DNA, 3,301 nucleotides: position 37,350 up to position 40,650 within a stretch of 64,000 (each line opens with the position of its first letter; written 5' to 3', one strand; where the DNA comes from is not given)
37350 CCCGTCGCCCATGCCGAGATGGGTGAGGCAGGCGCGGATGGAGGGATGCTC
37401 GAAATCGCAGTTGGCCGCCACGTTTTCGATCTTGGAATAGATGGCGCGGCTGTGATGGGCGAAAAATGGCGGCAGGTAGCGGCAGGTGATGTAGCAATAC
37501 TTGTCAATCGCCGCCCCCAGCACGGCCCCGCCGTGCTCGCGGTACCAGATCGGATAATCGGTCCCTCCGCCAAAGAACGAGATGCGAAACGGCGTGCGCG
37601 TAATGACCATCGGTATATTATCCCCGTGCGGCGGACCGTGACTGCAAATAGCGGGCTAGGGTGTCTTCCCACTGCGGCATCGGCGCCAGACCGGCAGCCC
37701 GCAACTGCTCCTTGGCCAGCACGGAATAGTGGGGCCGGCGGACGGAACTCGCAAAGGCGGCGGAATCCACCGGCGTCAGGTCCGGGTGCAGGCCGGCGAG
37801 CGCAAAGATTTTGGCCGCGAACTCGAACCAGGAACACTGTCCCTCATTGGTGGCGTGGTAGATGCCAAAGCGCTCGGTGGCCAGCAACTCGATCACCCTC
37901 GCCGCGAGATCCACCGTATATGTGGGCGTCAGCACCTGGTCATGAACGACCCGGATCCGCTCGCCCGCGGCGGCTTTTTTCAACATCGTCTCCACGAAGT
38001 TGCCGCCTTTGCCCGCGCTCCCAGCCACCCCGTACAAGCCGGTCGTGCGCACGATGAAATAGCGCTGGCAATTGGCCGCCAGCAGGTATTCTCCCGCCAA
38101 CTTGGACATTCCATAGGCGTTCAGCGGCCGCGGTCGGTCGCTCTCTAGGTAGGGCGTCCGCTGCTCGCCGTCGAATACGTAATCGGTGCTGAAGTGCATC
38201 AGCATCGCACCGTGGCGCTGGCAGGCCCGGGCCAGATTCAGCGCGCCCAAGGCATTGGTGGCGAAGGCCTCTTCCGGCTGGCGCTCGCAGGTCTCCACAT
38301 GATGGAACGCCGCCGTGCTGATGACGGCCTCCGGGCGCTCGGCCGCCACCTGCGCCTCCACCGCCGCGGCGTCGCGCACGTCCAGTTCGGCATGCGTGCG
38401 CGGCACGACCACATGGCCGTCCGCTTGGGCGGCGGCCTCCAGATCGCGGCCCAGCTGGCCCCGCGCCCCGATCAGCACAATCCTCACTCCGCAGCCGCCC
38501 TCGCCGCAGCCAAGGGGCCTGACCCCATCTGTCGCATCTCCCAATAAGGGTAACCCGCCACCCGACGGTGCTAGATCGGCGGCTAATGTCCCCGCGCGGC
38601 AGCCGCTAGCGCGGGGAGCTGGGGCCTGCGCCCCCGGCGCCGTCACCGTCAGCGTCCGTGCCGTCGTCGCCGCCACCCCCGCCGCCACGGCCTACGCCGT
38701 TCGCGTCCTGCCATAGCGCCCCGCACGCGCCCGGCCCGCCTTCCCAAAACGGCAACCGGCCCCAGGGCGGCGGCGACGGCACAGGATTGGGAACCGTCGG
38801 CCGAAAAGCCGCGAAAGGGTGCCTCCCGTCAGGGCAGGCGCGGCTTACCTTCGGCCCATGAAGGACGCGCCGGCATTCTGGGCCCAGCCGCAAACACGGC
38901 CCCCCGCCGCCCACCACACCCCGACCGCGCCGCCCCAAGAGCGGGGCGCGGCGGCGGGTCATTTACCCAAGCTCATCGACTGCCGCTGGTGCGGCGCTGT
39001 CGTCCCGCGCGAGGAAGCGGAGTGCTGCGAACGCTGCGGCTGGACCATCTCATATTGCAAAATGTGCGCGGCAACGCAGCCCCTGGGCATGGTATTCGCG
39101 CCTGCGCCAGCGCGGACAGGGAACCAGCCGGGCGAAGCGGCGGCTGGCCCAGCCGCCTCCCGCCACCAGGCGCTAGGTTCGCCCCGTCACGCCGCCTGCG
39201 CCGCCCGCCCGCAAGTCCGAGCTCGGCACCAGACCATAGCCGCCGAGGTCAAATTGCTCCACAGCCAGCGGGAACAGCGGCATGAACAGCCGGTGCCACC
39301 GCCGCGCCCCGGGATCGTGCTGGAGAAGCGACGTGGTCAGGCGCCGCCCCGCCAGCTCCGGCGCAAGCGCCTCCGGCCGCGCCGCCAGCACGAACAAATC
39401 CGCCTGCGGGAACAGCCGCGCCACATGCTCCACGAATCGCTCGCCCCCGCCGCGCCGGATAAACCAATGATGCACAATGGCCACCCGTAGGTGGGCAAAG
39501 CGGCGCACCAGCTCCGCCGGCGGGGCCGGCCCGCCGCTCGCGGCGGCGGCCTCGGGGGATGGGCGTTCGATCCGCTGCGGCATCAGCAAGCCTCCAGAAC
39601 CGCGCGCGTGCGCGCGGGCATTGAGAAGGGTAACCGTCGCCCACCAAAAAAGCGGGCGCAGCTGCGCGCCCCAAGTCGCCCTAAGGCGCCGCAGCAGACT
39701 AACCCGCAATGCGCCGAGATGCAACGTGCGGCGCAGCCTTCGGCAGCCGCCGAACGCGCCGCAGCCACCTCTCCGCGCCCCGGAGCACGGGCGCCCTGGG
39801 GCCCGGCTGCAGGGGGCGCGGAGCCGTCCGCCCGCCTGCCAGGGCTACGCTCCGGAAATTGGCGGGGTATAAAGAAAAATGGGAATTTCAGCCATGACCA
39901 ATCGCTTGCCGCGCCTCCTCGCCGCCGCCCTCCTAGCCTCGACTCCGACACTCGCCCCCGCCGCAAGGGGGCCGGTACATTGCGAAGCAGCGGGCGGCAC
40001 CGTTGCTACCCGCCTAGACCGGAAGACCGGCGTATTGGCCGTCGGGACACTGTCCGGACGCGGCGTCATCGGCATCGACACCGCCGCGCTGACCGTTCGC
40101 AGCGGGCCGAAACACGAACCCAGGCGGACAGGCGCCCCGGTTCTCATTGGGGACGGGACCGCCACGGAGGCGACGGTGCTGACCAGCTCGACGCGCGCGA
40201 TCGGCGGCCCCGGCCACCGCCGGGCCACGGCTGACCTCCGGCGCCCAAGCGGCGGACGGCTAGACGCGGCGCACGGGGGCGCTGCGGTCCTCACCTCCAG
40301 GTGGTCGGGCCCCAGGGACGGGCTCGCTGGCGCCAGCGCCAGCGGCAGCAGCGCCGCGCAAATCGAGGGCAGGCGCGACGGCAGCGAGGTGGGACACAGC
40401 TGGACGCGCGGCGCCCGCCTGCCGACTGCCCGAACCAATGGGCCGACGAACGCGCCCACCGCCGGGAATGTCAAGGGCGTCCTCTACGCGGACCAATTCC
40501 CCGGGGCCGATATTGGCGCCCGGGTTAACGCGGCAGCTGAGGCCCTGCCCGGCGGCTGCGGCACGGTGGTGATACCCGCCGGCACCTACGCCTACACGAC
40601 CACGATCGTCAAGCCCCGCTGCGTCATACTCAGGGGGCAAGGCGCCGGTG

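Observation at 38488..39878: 1.4-kb recombination scar inside the polysaccharide locus: decayed 3' end of a beta-helix gene and 5' third of a GT4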

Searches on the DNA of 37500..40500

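Call 7: search_rna_families(source=window, start=37500, end=40500, threshold=evalue, max_evalue=1)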
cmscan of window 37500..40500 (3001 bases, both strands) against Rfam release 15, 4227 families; matches with E-value up to 1: 0.
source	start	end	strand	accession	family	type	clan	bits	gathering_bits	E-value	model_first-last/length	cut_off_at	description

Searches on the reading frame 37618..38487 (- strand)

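Call 10: search_protein_families(library=pfam, proteins=[window:37618-38487:-], max_evalue=0.01)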
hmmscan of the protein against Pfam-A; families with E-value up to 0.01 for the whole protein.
window:37618-38487:- (289 aa): 6 families
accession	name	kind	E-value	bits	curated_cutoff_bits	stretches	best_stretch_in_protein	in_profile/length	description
PF04321.23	RmlD_sub_bind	-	4e-91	305.5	27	1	1-283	1-284/287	RmlD substrate binding domain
PF01370.27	Epimerase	-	2.3e-27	96.4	20.9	1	3-196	1-219/240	NAD dependent epimerase/dehydratase family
PF16363.11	GDP_Man_Dehyd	-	1.3e-17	64.7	27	1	33-174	57-202/332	GDP-mannose 4,6 dehydratase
PF02719.21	Polysacc_synt_2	-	8.6e-13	48.6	20.2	1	35-197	61-211/293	Polysaccharide biosynthesis protein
PF07993.18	NAD_binding_4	-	8.5e-06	25.5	20.1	1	48-197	85-256/258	Male sterility protein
PF13460.12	NAD_binding_10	-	0.0017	18.7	27.2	0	7-152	1-147/184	NAD(P)H-binding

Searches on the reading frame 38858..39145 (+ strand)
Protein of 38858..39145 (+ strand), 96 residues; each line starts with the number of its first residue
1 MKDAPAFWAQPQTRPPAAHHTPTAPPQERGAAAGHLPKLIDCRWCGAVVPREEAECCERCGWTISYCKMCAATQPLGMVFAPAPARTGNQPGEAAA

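Call 27: find_related_loci(query=A2, collection=metagenome_contigs, flank=10000)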
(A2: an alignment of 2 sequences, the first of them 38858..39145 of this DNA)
Query A2 (96 aa) in metagenome_contigs; peptide patterns used: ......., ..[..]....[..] (x = any residue, [..] = any of these).
369 stretches matched a pattern, but none encodes a relative of the query by tblastn (E <= 1e-3).

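Call 39: search_protein_representatives(protein=window:38858-39145:+)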
Query: 96 residues. Proteins with E-value up to 0.001 (for the whole library): 3; up to 1e-10: 0; up to 1e-30: 0. The best 3 are listed.
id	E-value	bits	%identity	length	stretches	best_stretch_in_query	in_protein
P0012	3.5e-05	40.3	35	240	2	40-92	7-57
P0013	5.3e-05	39.7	31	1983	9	8-51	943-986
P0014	7.6e-04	36.0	30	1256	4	33-88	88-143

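Call 51: search_protein_families(library=pfam, proteins=[window:38858-39139:+], max_evalue=10)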
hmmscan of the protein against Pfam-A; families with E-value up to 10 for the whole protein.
seq(94 aa): 3 families
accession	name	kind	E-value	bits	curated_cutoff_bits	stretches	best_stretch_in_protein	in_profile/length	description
PF10235.14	Cript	-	0.083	14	25.5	1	41-71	47-77/90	Microtubule-associated protein CRIPT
PF12773.13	DZR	-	0.24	12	27.3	1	42-76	1-36/45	Double zinc ribbon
PF09889.16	DUF2116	-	2.1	8.8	26.8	1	42-62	6-26/59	Probable treble clef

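Call 57: predict_structure(protein=window:38858-39145:+)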
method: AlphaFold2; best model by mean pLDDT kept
length: 96 residues; sequences in the alignment: 1
mean_pLDDT: 60.1   pTM: 0.33
mean pLDDT of the five models: 60.1, 58.8, 58.2, 57.9, 56.9
residues with pLDDT >= 90: 0; 70-90: 24; 50-70: 48; < 50: 24
segments of 3 or more residues with pLDDT < 50: 75-83, 87-91, 93-96
pLDDT, mean of each block of 10 residues (from residue 1): 56 60 55 61 79 79 63 50 46 46
secondary structure, 60 per line:
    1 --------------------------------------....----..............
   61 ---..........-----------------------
elements in order: E39-42 E47-50 H51-60 H64-73

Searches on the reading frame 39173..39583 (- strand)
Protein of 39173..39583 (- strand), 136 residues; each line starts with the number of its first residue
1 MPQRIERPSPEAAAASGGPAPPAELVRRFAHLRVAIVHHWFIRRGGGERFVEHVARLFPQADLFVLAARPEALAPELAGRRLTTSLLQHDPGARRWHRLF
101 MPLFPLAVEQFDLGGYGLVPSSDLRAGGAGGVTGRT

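Call 10: search_protein_families(library=pfam, proteins=[window:39173-39583:-], max_evalue=0.01)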
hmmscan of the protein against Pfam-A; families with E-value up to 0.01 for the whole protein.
window:39173-39583:- (136 aa): 0 families

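Call 11: find_related_loci(query=window:39176-39583:-, collection=genome_contigs, flank=10000)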
Query window:39176-39583:- (136 aa) in genome_contigs; peptide patterns used: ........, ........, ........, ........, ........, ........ (x = any residue, [..] = any of these).
599 stretches matched a pattern (row limit reached: there are more); 6 encode a relative of the query (tblastn E <= 1e-3); 6 distinct loci.
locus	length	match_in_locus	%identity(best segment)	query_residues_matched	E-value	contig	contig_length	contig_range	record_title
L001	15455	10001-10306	62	29-132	3e-38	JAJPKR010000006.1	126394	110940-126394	MAG: Terriglobia bacterium isolate Centralia_MAG_96 k107_20158803, whole genome shotgun sequence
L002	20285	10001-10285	56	29-123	7e-32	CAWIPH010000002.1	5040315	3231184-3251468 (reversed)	MAG: uncultured Verrucomicrobiae bacterium isolate MFD00964.bin.1.196 genome assembly, contig: contig_8235, whole genome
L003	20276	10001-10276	54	32-123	2e-30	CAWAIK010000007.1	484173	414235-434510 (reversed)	MAG: uncultured Verrucomicrobiae bacterium isolate MFD03346.bin.2.54 genome assembly, contig: contig_12783, whole genome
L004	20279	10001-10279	53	31-123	1e-29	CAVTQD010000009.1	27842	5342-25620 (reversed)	MAG: uncultured Verrucomicrobiae bacterium isolate MFD00822.bin.2.131 genome assembly, contig: contig_120301, whole geno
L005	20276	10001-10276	53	32-123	3e-28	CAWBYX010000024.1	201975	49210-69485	MAG: uncultured Verrucomicrobiae bacterium isolate MFD00964.bin.1.257 genome assembly, contig: contig_49176, whole genom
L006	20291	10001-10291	49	29-123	3e-26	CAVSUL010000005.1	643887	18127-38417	MAG: uncultured Verrucomicrobiae bacterium isolate MFD09603.bin.3.250 genome assembly, contig: contig_36213, whole genom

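Call 17: find_homologous_proteins(query=window:39176-39583:-, max_evalue=0.00001)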
Query window:39176-39583:- (136 aa): 2 proteins with E <= 0.00001 among 600 candidates.
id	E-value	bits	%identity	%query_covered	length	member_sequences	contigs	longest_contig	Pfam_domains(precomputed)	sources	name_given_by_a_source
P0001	1.2e-83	296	100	100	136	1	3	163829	-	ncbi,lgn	-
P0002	9.7e-48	180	88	70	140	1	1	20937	-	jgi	jgi:hypothetical protein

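Call 19: find_encoding_contigs(protein=P0002, flank=10000, max_places=10)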
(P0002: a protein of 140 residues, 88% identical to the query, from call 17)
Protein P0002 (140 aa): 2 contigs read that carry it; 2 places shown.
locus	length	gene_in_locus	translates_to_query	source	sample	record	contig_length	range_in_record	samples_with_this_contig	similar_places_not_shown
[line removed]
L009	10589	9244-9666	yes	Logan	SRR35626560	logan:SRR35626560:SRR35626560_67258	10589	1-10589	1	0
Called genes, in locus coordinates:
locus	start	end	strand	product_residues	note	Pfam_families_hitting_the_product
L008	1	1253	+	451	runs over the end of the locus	PF04932:Wzy_C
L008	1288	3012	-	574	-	-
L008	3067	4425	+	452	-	PF04932:Wzy_C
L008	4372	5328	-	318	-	-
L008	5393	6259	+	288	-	PF00535:Glycos_transf_2, PF13641:Glyco_tranf_2_3, PF13632:Glyco_trans_2_3 (weak)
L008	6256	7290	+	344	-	-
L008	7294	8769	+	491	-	PF01943:Polysacc_synt, PF13440:Polysacc_synt_3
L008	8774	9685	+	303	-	PF00535:Glycos_transf_2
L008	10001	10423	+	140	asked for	-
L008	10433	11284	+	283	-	PF00534:Glycos_transf_1, PF13692:Glyco_trans_1_4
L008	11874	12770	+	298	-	PF04321:RmlD_sub_bind, PF01370:Epimerase, PF02719:Polysacc_synt_2, PF16363:GDP_Man_Dehyd, PF07993:NAD_binding_4 (weak)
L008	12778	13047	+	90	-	?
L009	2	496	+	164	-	?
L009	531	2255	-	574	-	-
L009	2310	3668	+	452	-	PF04932:Wzy_C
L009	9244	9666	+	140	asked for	-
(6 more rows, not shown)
